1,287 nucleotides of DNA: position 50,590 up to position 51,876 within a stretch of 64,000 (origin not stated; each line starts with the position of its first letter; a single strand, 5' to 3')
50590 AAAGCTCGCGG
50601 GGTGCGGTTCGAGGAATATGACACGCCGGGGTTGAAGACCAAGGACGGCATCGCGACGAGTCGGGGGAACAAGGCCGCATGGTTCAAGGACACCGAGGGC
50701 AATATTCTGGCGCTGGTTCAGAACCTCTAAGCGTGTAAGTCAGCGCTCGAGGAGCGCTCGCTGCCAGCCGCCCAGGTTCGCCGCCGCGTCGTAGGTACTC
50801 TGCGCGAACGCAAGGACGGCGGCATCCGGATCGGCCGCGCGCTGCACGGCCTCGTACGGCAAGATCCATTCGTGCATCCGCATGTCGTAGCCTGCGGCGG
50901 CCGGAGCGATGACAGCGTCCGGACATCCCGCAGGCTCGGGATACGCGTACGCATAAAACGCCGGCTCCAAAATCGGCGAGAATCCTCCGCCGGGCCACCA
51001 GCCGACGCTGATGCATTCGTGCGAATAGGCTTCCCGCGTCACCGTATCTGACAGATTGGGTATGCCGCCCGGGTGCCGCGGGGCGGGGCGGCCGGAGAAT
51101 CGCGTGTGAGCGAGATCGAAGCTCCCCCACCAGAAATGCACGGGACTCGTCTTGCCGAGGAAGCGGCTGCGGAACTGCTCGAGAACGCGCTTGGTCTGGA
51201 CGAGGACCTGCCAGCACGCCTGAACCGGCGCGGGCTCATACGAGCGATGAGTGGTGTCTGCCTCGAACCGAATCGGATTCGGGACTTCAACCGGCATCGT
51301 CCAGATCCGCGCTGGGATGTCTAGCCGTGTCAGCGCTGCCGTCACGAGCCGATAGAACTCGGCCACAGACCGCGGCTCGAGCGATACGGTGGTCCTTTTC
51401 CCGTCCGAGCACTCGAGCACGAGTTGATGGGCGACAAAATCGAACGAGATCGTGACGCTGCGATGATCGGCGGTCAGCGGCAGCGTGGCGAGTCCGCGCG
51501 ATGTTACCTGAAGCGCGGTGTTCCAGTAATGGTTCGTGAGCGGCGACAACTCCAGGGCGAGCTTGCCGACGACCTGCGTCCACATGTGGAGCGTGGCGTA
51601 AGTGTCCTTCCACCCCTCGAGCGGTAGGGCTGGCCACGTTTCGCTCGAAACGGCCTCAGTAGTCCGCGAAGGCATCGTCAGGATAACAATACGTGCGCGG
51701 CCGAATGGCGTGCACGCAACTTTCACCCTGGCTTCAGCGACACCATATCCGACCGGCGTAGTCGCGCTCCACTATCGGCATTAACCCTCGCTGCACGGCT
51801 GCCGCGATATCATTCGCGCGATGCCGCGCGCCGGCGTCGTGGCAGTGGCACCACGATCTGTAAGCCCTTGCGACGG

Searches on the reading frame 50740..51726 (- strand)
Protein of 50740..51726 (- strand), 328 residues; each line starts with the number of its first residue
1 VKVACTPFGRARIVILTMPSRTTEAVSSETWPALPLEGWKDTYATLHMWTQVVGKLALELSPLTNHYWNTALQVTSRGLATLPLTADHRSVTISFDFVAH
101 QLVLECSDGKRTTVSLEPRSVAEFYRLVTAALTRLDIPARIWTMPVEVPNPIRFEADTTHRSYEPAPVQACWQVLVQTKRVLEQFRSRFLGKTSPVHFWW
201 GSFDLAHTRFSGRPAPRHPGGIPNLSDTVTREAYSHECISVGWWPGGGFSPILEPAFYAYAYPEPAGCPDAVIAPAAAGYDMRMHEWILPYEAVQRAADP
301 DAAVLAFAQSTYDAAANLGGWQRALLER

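Call 25: search_protein_families(library=pfam, proteins=[window:50740-51726:-], max_evalue=0.001)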
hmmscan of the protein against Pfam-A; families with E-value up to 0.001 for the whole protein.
window:50740-51726:- (328 aa): 1 family
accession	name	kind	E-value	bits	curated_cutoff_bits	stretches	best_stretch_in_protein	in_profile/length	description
PF19459.4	DUF5996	-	4.1e-129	430.3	25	1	31-327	1-295/296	Family of unknown function (DUF5996)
